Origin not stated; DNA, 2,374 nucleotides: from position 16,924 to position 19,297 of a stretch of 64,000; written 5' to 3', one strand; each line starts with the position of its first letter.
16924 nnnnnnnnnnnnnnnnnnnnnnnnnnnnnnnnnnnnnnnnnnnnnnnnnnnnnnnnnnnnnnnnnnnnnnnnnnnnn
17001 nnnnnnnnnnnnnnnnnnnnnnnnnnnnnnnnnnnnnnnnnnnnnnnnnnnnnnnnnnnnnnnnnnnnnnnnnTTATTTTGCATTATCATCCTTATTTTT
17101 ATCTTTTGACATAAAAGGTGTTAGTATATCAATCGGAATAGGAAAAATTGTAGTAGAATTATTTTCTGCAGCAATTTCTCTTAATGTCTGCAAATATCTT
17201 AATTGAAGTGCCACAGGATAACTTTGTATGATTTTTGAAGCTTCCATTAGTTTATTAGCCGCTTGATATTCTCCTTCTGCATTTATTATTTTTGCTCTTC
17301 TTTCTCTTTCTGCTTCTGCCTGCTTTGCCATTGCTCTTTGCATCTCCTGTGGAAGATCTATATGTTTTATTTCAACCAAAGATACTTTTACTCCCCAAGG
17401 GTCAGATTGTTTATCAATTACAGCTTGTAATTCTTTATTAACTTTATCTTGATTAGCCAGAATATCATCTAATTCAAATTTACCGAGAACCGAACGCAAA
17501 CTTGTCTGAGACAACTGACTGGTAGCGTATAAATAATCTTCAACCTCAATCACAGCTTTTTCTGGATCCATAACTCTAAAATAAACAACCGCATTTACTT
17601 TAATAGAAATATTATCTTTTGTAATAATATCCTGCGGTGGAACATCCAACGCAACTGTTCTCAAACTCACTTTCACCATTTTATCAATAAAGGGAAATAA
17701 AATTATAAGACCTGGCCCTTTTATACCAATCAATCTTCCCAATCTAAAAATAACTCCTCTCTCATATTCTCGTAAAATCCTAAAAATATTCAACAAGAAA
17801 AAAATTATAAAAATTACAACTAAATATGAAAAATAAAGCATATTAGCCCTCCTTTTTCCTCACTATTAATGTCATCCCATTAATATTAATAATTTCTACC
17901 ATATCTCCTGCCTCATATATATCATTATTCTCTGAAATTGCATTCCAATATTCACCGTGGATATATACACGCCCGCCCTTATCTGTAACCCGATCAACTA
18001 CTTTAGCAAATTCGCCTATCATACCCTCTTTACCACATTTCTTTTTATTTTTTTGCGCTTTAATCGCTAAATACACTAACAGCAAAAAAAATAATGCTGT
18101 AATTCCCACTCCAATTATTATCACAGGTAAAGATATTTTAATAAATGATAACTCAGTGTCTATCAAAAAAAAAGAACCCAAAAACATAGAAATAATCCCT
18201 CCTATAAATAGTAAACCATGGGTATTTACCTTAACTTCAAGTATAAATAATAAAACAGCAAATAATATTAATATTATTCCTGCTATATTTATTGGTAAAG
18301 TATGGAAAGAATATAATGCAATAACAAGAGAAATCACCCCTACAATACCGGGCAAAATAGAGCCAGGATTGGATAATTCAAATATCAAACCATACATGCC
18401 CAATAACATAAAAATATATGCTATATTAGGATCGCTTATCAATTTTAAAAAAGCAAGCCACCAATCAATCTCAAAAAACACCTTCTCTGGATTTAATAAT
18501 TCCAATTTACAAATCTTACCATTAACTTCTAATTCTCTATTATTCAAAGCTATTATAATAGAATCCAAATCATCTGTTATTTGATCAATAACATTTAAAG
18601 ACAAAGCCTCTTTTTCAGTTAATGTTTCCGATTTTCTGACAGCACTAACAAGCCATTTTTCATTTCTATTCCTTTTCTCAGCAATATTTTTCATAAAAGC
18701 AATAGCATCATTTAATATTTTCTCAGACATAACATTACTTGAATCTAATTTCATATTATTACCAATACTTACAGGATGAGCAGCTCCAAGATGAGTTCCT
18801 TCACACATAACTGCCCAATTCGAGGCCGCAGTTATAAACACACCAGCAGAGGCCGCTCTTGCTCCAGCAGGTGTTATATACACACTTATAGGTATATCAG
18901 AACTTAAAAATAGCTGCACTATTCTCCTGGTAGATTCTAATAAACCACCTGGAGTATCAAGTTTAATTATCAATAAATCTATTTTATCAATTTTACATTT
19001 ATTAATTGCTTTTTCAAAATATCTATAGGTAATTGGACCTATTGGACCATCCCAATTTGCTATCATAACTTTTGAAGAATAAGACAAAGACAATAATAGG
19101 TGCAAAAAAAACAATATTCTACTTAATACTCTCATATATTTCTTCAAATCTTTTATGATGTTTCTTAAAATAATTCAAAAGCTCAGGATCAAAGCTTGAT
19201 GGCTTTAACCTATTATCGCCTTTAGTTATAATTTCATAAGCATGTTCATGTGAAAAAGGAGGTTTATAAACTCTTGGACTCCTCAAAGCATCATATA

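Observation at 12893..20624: Six overlapping minus-strand genes: HD-GYP response regulator / NfeD / SPFH / U32 Fe-S protein / putative beta-barrel / B12-radical SAM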

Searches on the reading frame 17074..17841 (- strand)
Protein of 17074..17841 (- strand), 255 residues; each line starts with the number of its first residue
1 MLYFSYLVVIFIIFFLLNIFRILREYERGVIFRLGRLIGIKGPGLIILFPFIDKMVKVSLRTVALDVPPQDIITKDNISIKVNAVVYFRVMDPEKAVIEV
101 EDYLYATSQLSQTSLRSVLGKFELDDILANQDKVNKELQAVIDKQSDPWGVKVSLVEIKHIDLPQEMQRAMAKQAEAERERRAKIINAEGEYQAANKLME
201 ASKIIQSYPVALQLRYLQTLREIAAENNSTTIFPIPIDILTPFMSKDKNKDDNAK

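Call 4: search_protein_families(library=pfam, proteins=[window:17074-17841:-], max_evalue=0.01)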
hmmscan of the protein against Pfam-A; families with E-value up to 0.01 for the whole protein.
window:17074-17841:- (255 aa): 2 families
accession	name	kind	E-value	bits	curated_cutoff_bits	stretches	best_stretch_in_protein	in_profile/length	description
PF01145.31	Band_7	-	7.4e-41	140.6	23.6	1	22-191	2-175/176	SPFH domain / Band 7 family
PF13421.11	Band_7_1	-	4.3e-05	23.7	24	1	111-176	141-208/211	SPFH domain-Band 7 family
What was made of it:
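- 17074..17841 (-): Stomatin-type SPFH (SPFH1b) protein, partner of NfeD1b. Pfam Band_7 141 bits (call 4).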

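Call 5: search_protein_families(library=ncbifam, proteins=[window:17074-17841:-], max_evalue=0.01)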
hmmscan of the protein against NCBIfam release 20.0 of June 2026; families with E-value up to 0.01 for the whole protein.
window:17074-17841:- (255 aa): 5 families
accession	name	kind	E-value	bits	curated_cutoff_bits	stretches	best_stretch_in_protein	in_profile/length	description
TIGR01933.1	hflK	equivalog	1.3e-23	83.8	159.4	1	20-193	1-176/261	FtsH protease activity modulator HflK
NF008181.0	PRK10930.1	equivalog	5.4e-18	65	660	1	9-192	86-271/419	FtsH protease activity modulator HflK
TIGR01932.1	hflC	equivalog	1.1e-16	60.6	134.4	2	7-137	7-152/318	protease modulator HflC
NF058507.1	FlotScfldFlot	equivalog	5.8e-08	32.2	700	1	40-202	54-224/477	flotillin lipid rafts scaffold protein FloT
NF008259.0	PRK11029.1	equivalog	1.6e-07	30.6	427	2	132-199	180-250/334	protease modulator HflC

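Call 69: search_solved_structures(query=window:17074-17841:-, max_evalue=1e-10)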
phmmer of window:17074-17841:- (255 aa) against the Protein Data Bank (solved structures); distinct sequences matched with E-value up to 1e-10: 16.
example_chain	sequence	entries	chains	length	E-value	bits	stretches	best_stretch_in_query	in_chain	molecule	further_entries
9oh9_A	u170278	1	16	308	8.5e-72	244.7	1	4-243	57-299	Stomatin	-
9wmj_A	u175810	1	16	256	9.1e-72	244.6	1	4-241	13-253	Stomatin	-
9wkz_A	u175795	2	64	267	1.1e-71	244.4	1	4-241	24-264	Stomatin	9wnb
9z7u_F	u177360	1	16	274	1.2e-71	244.2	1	4-241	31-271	Stomatin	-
3bk6_A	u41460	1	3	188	8.1e-64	218.6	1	52-228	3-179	PH stomatin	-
9zd2_F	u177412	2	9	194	1.9e-40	142.1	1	4-164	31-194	Stomatin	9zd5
8gn9_A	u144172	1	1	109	6.6e-39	137.1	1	58-164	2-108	Stomatin homolog PH1511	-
8z5g_A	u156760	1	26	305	2.3e-36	128.7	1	8-200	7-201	Protein QmcA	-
4fvj_A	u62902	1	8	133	9.8e-32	113.6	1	50-177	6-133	Stomatin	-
4fvf_A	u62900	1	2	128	1.7e-31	112.9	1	50-177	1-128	Stomatin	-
4fvg_A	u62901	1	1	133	6.4e-31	111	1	50-177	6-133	Stomatin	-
2rpb_A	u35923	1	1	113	4.5e-30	108.2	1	58-165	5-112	hypothetical membrane protein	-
7wh3_A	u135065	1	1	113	7e-25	91.2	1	58-165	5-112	Stomatin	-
7vhq_E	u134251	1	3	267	1.9e-14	57.1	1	11-188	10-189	Protein HflK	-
7vhp_E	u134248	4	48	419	5.5e-14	55.5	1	11-189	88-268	Protein HflK | Modulator of FtsH protease HflK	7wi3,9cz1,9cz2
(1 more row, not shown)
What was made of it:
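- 17074..17841 (-): PDB stomatin 245 bits and PH1511 219 bits (call 69).
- On NfeD1b-SPFH1b (PH1510/PH1511-type) operon: Band_7 141 bits (call 4); stomatin 245 bits and PH1511 219 bits in the PDB (call 69).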

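Call 77: search_protein_families(library=padloc, proteins=[window:17074-17841:-], max_evalue=0.001)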
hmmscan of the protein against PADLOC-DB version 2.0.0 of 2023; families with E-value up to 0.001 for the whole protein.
window:17074-17841:- (255 aa): 0 families

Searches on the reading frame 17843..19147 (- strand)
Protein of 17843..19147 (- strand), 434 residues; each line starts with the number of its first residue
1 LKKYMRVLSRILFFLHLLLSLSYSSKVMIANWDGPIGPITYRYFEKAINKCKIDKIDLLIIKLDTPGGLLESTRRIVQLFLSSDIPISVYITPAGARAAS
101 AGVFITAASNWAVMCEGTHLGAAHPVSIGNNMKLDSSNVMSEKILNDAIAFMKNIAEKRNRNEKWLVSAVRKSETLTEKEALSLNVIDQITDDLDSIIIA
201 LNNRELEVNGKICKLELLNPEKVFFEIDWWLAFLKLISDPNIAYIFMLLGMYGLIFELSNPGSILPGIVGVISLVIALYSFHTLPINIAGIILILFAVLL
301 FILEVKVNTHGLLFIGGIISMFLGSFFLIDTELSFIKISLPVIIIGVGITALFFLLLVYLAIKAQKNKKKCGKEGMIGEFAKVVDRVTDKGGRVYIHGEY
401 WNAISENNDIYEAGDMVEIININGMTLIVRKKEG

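Call 4: search_protein_families(library=pfam, proteins=[window:17843-19147:-], max_evalue=0.01)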
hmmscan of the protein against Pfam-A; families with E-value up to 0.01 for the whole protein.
window:17843-19147:- (434 aa): 3 families
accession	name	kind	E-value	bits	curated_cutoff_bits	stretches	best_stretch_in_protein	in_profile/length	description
PF24961.1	NfeD_membrane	-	3.7e-24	85.5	26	1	241-358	1-117/119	NfeD integral membrane domain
PF25145.1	NfeD1b_N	-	1.7e-15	57.5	40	1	41-181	16-146/189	NfeD1b, N-terminal domain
PF01957.25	NfeD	-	5.4e-15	55.8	29.1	1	374-431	2-57/57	NfeD-like C-terminal, partner-binding domain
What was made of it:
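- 17843..19147 (-): NfeD1b: membrane-bound ClpP-class serine protease with the C-terminal stomatin-binding OB domain (alternative ATG start at 19135). Pfam NfeD1b_N, NfeD_membrane and NfeD (call 4).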

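Call 5: search_protein_families(library=ncbifam, proteins=[window:17843-19147:-], max_evalue=0.01)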
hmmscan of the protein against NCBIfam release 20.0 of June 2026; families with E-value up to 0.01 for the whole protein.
window:17843-19147:- (434 aa): 3 families
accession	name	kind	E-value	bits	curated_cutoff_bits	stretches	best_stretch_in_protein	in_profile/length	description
TIGR00706.1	SppA_dom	equivalog_domain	2.2e-06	27.5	155.45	1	39-122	14-97/208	signal peptide peptidase SppA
NF045542.1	Clp_rel_HeadMat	equivalog_domain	0.00011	22.3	120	1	39-190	18-165/165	head maturation protease, ClpP-related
NF047768.1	Clp_like_SDH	equivalog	0.0053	16.2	250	1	56-178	81-199/260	SDH family Clp fold serine proteinase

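Call 18: find_homologous_proteins(query=window:17843-19147:-)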
Query window:17843-19147:- (434 aa): 7967 proteins with E <= 0.001 among 8000 candidates; the best 120 are listed.
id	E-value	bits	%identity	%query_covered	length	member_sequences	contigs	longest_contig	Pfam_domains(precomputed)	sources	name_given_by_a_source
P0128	5.4e-275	930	100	99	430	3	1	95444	PF24961.2,PF01957.26,PF25145.2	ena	-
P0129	1.7e-123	431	49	98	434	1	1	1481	PF24961.2,PF01957.26,PF25145.2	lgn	-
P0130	1.9e-121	424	48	99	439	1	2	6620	PF24961.2,PF01957.26,PF25145.2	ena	-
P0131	1.2e-120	421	48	99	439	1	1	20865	PF24961.2,PF01957.26,PF25145.2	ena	-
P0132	2.4e-120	420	48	99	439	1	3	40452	PF24961.2,PF01957.26,PF25145.2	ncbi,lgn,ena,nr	ncbi:hypothetical protein BMS3Abin05_00722 [bacterium BMS3Abin05]|nr:hypothetical protein BMS3Abin05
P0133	8.7e-120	418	47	99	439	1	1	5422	PF24961.2,PF01957.26,PF25145.2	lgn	-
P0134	2.7e-119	417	50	99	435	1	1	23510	PF24961.2,PF01957.26,PF25145.2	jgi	-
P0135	6.0e-119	416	51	94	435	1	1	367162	PF24961.2,PF01957.26,PF25145.2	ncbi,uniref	ncbi:nodulation protein NfeD [Ignavibacteria bacterium 4148-Me]|uniref:NfeD family protein n=1 Tax=R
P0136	6.6e-119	416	50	95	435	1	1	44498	PF24961.2,PF01957.26,PF25145.2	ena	-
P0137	8.5e-119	415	51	94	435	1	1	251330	PF24961.2,PF01957.26,PF25145.2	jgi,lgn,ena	-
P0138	2.0e-118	414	50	94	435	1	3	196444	PF24961.2,PF01957.26,PF25145.2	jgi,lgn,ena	-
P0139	2.3e-118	414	49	98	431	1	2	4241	PF24961.2,PF01957.26,PF25145.2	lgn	-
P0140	2.4e-118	414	50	94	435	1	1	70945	PF24961.2,PF01957.26,PF25145.2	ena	-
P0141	3.5e-118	413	51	98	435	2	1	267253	PF24961.2,PF01957.26,PF25145.2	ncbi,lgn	ncbi:MAG: nodulation protein NfeD [Melioribacteraceae bacterium]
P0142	2.7e-117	410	50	94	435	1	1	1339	PF24961.2,PF01957.26,PF25145.2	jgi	-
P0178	1.6e-113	398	47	97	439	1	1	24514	PF24961.2,PF01957.26,PF25145.2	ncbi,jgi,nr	ncbi:MAG: nodulation protein NfeD [Calditrichaeota bacterium]|nr:nodulation protein NfeD [Calditrich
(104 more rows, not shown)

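Call 19: find_encoding_contigs(protein=P0132, flank=8000, max_places=1)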
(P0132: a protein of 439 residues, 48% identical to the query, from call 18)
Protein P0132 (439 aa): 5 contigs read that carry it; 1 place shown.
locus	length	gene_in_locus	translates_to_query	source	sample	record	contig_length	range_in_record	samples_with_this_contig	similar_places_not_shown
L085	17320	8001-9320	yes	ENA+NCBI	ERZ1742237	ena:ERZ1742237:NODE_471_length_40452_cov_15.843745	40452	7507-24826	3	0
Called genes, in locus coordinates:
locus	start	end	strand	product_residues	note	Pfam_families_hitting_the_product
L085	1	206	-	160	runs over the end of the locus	-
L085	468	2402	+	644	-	PF00149:Metallophos, PF02872:5_nucleotid_C, PF13585:CHU_C (weak), PF13860:FlgD_ig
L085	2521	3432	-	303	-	PF02775:TPP_enzyme_C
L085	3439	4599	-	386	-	PF01855:POR_N, PF17147:PFOR_II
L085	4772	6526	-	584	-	PF14691:Fer4_20, PF01946:Thi4 (weak), PF01266:DAO, PF01494:FAD_binding_3 (weak), PF07992:Pyr_redox_2, PF13450:NAD_binding_8, PF13738:Pyr_redox_3 (weak), PF00037:Fer4 (weak), +7 more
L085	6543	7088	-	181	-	PF01558:POR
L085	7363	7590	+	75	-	PF11146:DUF2905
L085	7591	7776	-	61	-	-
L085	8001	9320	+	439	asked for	PF25145:NfeD1b_N, PF24961:NfeD_membrane, PF01957:NfeD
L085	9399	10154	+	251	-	PF01145:Band_7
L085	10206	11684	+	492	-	-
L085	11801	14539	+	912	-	PF01074:Glyco_hydro_38N, PF09261:Alpha-mann_mid, PF07748:Glyco_hydro_38C, PF17677:Glyco_hydro38C2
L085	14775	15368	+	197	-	-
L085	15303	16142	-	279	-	-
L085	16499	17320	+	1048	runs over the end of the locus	PF13620:CarboxypepD_reg, PF13715:CarbopepD_reg_2, PF07715:Plug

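Call 20: find_encoding_contigs(protein=P0135, flank=8000, max_places=1)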
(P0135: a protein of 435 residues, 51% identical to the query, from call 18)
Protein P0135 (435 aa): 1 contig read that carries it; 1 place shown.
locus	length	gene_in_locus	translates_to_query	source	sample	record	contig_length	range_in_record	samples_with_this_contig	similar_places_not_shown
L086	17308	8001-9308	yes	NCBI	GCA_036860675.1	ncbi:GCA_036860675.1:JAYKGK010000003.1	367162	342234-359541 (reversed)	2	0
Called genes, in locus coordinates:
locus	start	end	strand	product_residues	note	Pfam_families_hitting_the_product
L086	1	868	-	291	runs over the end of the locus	PF01145:Band_7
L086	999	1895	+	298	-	PF07920:DUF1684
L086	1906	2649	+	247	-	PF00512:HisKA, PF02518:HATPase_c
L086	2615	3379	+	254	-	PF00072:Response_reg, PF04397:LytTR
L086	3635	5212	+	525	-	PF00989:PAS (faint), PF08448:PAS_4 (weak), PF13426:PAS_9, PF08447:PAS_3, PF13426:PAS_9 (weak), PF00512:HisKA, PF02518:HATPase_c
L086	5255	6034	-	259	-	PF01416:PseudoU_synth_1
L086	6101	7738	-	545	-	PF00171:Aldedh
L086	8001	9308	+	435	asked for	PF25145:NfeD1b_N, PF24961:NfeD_membrane, PF01957:NfeD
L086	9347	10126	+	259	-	PF01145:Band_7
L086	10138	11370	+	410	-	PF04055:Radical_SAM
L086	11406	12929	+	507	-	PF01875:Memo, PF01871:AMMECR1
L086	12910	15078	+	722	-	PF01564:Spermine_synth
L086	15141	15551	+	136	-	PF13442:Cytochrome_CBB3 (faint), PF00034:Cytochrom_C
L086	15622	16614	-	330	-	PF01116:F_bP_aldolase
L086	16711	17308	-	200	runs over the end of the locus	PF03588:Leu_Phe_trans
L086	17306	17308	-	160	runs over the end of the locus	PF11026:DUF2721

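Call 21: find_encoding_contigs(protein=P0134, flank=8000, max_places=1)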
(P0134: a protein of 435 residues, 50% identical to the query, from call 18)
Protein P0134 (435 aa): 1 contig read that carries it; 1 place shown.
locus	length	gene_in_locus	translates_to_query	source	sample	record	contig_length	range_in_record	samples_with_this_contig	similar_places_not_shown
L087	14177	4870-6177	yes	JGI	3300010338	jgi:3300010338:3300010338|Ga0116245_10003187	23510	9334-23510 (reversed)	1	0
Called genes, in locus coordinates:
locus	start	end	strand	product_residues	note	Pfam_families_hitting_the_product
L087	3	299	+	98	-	?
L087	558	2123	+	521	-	PF00989:PAS (faint), PF08448:PAS_4 (faint), PF13426:PAS_9, PF08447:PAS_3, PF13426:PAS_9 (weak), PF00512:HisKA, PF02518:HATPase_c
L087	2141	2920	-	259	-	PF01416:PseudoU_synth_1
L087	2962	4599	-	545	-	PF00171:Aldedh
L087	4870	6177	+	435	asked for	PF25145:NfeD1b_N, PF24961:NfeD_membrane, PF01957:NfeD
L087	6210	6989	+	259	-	PF01145:Band_7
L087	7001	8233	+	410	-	PF04055:Radical_SAM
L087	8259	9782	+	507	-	PF01875:Memo, PF02900:LigB (weak), PF01871:AMMECR1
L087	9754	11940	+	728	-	PF01564:Spermine_synth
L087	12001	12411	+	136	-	PF14495:Cytochrom_C550 (faint), PF00034:Cytochrom_C, PF13442:Cytochrome_CBB3 (faint)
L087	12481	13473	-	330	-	PF01116:F_bP_aldolase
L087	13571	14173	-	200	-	PF03588:Leu_Phe_trans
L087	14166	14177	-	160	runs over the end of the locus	PF11026:DUF2721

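Call 70: search_solved_structures(query=window:17843-19147:-, max_evalue=0.001)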
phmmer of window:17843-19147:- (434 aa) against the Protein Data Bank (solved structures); distinct sequences matched with E-value up to 0.001: 4.
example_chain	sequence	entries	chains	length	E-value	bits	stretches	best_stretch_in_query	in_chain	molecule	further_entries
2deo_A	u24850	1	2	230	3e-27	98.7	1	27-224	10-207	441aa long hypothetical nfeD protein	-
6m4b_A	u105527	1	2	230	7.9e-27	97.4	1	27-224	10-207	Membrane-bound protease PH1510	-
3bpp_A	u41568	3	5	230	1.6e-26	96.3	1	27-224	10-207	1510-N membrane protease | 441aa long hypothetical nfeD protein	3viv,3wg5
3wwv_A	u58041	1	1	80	1.9e-07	33.5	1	368-431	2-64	Stomatin operon partner protein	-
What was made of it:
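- Closest known: NfeD1b-SPFH1b operon. Same: Sequence matches to both solved proteins are strong (calls 4, 69, 70).
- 17843..19147 (-): PDB PH1510 protease 99 bits and the STOPP C-terminal domain (call 70).
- On NfeD1b-SPFH1b (PH1510/PH1511-type) operon: NfeD1b_N, NfeD_membrane and NfeD all score above their Pfam cutoffs (call 4); PH1510 99 bits and the STOPP C-terminal domain (call 70).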

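Call 72: find_encoding_contigs(protein=P0178, flank=8000, max_places=1)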
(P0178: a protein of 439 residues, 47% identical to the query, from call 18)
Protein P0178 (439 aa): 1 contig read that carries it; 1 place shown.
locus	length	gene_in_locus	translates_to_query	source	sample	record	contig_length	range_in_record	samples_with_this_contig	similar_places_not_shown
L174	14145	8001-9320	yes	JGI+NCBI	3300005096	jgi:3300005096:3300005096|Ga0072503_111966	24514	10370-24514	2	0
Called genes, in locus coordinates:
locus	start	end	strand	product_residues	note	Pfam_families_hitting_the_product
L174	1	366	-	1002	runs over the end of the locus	PF13620:CarboxypepD_reg, PF13715:CarbopepD_reg_2, PF07715:Plug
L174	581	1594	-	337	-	PF03349:Toluene_X (faint), PF11751:PorP_SprF (weak)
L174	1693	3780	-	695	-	-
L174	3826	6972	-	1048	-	PF13620:CarboxypepD_reg, PF13715:CarbopepD_reg_2, PF07715:Plug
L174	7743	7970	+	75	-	PF11146:DUF2905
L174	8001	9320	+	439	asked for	PF25145:NfeD1b_N, PF24961:NfeD_membrane, PF01957:NfeD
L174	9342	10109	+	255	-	PF01145:Band_7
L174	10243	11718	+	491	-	-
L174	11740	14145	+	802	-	PF01074:Glyco_hydro_38N, PF09261:Alpha-mann_mid, PF07748:Glyco_hydro_38C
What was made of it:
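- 17843..19147 (-): The pair with SPFH is conserved in L085, L086, L087 and L174 (calls 19-21, 72).
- On NfeD1b-SPFH1b (PH1510/PH1511-type) operon: The same pair is present in L085, L086, L087 and L174 (calls 19-21, 72).
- Closest known: NfeD1b-SPFH1b operon. Same: The pair is conserved in relatives (calls 19-21, 72).
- NfeD-SPFH is kept as a pair in BMS3Abin05, Ignavibacteria and Calditrichota contigs, but without an upstream HD-GYP regulator or a downstream U32 (calls 19-21, 72).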

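Call 77: search_protein_families(library=padloc, proteins=[window:17843-19147:-], max_evalue=0.001)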
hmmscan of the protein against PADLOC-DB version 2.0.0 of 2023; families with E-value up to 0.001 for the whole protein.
window:17843-19147:- (434 aa): 0 families

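Call 83: search_protein_families(library=pfam, proteins=[L085:10206-11684:+], max_evalue=0.1)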
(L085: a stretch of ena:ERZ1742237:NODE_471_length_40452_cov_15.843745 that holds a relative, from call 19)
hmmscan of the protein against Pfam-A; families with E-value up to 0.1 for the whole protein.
L085:10206-11684:+ (492 aa): 1 family
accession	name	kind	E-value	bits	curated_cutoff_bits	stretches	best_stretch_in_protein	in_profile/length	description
PF02952.23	Fucose_iso_C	-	0.061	13.4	29.3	0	382-471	48-140/143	L-fucose isomerase, C-terminal domain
